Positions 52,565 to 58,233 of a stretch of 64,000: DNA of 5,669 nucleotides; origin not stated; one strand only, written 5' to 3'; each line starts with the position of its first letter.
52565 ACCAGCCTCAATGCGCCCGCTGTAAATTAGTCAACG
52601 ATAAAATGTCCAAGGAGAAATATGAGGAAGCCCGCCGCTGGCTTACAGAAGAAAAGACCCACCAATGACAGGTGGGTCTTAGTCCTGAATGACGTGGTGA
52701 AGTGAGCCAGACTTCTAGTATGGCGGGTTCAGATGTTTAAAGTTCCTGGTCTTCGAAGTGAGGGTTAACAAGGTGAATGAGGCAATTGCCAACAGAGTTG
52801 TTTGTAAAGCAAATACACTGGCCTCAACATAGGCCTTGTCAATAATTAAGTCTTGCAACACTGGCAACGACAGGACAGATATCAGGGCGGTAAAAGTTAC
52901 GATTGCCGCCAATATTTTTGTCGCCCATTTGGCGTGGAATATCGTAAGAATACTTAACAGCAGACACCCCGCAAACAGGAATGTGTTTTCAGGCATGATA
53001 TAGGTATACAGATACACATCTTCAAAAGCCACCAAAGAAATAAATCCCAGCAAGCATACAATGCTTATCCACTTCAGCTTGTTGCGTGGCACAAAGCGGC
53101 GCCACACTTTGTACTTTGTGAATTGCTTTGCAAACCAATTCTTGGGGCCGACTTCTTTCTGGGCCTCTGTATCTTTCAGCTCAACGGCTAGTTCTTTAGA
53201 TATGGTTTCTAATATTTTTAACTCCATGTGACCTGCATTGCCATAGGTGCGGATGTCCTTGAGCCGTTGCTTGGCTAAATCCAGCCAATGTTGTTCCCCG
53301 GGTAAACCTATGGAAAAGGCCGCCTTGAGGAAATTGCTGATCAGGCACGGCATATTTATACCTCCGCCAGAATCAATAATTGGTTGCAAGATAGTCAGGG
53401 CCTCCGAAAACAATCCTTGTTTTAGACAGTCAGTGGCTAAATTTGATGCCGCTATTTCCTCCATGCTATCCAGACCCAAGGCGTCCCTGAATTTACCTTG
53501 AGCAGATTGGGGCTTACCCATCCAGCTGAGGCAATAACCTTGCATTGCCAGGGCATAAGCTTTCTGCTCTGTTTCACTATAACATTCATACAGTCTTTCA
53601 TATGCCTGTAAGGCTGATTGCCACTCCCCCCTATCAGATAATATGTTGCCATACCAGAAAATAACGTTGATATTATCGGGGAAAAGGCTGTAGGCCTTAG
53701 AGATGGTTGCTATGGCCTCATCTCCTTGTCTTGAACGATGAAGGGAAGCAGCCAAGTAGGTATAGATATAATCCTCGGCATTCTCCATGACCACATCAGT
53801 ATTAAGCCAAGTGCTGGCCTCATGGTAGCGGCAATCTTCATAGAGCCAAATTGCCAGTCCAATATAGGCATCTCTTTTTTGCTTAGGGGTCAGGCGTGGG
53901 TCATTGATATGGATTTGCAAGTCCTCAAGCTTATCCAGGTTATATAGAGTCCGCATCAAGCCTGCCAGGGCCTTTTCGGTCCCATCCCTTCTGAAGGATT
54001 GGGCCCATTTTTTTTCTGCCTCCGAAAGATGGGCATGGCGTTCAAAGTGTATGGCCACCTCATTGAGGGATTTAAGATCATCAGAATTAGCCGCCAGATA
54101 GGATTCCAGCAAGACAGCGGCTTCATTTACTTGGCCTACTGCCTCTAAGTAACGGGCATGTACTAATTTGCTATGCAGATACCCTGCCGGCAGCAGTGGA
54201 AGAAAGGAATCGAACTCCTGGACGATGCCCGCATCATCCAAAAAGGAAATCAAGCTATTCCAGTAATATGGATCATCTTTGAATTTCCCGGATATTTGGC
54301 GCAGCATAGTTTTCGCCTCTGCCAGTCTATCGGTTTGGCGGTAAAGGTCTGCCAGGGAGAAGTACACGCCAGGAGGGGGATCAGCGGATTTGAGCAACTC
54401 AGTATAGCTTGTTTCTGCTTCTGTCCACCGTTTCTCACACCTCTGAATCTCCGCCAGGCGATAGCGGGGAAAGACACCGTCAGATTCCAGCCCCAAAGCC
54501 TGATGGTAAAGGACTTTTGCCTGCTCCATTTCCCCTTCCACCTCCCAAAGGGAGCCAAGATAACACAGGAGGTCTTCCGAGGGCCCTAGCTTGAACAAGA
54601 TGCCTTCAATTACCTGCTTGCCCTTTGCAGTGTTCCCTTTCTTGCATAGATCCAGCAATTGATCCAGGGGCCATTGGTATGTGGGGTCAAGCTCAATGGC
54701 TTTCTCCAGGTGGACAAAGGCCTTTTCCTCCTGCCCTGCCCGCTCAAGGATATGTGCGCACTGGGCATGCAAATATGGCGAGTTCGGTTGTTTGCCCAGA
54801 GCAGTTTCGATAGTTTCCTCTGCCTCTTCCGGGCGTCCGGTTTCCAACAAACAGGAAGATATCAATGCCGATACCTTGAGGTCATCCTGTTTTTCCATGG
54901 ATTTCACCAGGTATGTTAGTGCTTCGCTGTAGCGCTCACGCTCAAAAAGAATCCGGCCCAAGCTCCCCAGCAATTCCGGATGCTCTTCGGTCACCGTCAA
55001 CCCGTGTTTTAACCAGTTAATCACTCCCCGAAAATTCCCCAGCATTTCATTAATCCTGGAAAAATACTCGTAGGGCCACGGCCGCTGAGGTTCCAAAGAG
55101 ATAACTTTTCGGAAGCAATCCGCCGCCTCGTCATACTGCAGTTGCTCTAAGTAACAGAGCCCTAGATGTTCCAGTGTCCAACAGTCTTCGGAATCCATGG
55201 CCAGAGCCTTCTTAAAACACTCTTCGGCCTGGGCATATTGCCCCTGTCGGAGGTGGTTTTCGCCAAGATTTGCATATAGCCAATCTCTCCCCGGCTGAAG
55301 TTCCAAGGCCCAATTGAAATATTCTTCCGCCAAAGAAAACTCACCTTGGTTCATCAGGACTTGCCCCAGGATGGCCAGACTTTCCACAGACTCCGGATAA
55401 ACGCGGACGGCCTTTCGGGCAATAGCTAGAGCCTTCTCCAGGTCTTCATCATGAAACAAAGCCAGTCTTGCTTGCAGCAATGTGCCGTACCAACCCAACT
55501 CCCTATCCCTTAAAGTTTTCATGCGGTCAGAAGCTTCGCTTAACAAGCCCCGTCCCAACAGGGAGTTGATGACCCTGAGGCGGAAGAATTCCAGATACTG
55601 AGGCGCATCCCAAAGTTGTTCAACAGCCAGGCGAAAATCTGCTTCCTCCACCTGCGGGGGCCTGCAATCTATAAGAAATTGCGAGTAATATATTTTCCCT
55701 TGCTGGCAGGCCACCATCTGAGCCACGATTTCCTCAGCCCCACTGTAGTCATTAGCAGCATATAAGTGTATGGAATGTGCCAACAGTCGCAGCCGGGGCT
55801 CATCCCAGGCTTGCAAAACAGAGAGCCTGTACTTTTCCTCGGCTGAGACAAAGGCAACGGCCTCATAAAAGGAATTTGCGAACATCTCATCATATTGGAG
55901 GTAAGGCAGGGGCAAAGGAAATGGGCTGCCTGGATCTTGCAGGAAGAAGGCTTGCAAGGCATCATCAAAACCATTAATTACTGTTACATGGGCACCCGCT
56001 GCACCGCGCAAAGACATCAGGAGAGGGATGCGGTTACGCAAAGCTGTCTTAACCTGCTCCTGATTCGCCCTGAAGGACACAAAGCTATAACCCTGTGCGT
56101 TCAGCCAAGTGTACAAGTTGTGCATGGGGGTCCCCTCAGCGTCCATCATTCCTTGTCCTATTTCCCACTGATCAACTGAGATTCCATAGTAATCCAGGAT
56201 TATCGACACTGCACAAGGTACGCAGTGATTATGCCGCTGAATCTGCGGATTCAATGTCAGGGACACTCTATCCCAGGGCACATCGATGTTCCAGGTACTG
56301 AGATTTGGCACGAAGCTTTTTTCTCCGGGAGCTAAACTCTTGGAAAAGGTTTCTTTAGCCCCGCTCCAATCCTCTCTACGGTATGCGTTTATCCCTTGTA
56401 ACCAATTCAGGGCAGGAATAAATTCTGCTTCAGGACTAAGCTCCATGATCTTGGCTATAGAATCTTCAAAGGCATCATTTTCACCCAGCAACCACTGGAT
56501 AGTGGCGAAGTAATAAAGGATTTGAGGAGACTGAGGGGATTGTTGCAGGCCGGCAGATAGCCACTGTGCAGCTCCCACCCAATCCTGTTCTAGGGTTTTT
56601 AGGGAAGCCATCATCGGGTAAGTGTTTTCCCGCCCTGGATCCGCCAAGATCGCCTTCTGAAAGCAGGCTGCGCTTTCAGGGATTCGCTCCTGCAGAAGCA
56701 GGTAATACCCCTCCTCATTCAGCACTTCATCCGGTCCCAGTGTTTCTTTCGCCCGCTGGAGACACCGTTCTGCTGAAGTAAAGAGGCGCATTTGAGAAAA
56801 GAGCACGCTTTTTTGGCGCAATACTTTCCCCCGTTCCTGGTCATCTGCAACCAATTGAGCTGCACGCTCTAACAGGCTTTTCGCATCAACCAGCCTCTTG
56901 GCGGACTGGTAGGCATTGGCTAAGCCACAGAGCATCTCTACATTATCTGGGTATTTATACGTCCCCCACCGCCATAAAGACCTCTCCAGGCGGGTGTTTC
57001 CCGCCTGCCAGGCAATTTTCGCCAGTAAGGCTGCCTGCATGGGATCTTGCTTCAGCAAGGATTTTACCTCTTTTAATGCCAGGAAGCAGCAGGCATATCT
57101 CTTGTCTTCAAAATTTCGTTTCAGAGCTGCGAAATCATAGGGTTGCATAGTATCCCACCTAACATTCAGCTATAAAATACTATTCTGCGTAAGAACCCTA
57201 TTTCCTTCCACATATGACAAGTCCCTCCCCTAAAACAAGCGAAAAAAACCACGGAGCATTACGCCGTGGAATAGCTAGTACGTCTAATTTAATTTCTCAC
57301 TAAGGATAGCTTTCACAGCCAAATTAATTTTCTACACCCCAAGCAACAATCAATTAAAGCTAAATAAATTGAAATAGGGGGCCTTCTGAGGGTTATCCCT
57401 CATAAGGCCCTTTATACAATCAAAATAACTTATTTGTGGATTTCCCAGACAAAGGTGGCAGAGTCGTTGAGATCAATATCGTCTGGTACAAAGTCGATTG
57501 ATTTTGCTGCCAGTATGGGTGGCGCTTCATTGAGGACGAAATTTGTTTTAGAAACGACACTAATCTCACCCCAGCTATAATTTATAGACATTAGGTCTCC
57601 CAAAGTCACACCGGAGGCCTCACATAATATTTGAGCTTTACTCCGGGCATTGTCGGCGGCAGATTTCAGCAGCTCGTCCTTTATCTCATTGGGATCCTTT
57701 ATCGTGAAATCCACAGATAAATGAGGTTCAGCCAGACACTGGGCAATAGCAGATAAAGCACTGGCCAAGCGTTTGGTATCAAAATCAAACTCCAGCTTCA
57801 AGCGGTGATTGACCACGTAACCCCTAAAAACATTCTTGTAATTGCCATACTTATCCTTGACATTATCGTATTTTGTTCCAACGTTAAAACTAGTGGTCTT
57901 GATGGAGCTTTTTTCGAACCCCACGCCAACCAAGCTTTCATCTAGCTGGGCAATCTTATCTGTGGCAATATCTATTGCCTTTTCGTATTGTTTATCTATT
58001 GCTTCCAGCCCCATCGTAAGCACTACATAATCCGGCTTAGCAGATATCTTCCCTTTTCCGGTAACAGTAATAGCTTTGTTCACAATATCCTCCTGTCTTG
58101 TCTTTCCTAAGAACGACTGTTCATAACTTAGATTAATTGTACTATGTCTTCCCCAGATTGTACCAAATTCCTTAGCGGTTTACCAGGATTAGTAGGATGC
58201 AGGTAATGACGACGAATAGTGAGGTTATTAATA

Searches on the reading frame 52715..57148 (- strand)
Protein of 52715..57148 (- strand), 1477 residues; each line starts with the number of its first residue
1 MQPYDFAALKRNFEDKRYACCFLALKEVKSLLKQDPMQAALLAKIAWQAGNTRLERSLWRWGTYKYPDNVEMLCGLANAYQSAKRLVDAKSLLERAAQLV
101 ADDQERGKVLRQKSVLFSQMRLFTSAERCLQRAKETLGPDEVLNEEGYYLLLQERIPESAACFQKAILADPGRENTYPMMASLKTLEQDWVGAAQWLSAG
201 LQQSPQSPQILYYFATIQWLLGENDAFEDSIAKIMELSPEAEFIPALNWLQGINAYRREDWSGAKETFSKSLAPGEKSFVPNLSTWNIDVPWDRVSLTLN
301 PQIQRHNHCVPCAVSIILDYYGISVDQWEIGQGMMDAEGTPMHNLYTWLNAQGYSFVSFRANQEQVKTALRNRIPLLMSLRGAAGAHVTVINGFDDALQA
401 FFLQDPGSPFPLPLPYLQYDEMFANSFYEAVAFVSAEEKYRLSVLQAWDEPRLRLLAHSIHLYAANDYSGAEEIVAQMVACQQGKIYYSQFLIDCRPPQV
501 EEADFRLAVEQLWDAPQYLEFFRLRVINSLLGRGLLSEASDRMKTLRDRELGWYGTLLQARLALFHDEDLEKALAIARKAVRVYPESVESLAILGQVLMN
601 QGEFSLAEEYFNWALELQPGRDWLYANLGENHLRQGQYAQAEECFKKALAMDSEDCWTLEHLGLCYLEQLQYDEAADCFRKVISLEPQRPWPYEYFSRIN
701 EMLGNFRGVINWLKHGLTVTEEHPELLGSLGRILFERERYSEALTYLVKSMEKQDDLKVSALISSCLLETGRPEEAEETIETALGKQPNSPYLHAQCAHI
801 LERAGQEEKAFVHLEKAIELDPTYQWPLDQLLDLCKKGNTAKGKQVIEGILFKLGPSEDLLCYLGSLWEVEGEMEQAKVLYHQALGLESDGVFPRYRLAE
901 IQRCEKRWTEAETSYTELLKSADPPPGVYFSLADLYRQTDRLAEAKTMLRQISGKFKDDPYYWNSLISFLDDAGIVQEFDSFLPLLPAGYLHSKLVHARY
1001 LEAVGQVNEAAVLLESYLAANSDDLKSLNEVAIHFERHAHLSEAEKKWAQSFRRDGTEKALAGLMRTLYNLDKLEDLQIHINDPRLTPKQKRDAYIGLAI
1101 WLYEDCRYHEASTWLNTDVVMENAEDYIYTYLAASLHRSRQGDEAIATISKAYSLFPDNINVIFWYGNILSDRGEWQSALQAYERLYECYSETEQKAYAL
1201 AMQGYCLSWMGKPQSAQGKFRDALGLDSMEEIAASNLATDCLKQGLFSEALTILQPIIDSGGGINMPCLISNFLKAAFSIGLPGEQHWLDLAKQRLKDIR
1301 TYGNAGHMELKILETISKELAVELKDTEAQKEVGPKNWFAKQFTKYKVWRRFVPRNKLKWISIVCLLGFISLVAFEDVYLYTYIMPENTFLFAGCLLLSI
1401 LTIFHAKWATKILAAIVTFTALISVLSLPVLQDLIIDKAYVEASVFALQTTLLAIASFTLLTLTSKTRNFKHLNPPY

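Call 70: search_protein_families(library=pfam, max_evalue=0.00001, proteins=[window:52715-57148:-])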
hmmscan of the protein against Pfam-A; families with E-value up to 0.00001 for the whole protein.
window:52715-57148:- (1477 aa): 22 families
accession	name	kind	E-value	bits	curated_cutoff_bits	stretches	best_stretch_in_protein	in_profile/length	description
PF07719.23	TPR_2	-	7.5e-49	160.3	27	1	624-654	3-33/34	Tetratricopeptide repeat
PF14559.12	TPR_19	-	2.9e-47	159.3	25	1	734-795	1-63/68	Tetratricopeptide repeat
PF00515.34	TPR_1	-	1.1e-42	142.5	27.8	2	661-688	6-33/34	Tetratricopeptide repeat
PF13428.12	TPR_14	-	5e-34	113.7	23.5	0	589-630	2-43/44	Tetratricopeptide repeat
PF13424.12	TPR_12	-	1.7e-31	108.7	30.1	2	624-684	5-73/77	Tetratricopeptide repeat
PF13432.12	TPR_16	-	8.7e-30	103.2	32.7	0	628-688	3-63/65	Tetratricopeptide repeat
PF13181.12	TPR_8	-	8.5e-29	97.7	25.7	0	624-654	3-33/34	Tetratricopeptide repeat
PF13431.12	TPR_17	-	1.2e-23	81.8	24.4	0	644-675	1-32/34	Tetratricopeptide repeat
PF13414.12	TPR_11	-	1.3e-16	60.4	26.8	0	634-669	6-41/42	TPR repeat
PF13176.12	TPR_7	-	5.9e-15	54.5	27.9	0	625-655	2-34/36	Tetratricopeptide repeat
PF23914.1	TPR_CcmH_CycH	-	6.2e-15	55.8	42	1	566-687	28-152/158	Cytochrome c-type biogenesis protein H TPR domain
PF12895.13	ANAPC3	-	7.4e-15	55.4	27.2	0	1173-1255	2-80/82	Anaphase-promoting complex, cyclosome, subunit 3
PF13174.12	TPR_6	-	1e-11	45.1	26.3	0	661-688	5-32/33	Tetratricopeptide repeat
PF12569.14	NatA_aux_su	-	1.5e-11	44.4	33.3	0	769-821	204-256/515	N-terminal acetyltransferase A, auxiliary subunit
PF13371.12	TPR_9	-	1.6e-11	44.5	35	0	565-621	6-62/73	Tetratricopeptide repeat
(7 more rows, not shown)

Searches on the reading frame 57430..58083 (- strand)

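Call 70: search_protein_families(library=pfam, max_evalue=0.00001, proteins=[window:57430-58083:-])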
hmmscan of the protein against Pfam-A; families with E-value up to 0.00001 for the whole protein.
window:57430-58083:- (217 aa): 1 family
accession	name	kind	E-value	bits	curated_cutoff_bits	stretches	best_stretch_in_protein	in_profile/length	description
PF04402.19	SIMPL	-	2.4e-33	116.6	25.2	1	5-213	1-205/205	Protein of unknown function (DUF541)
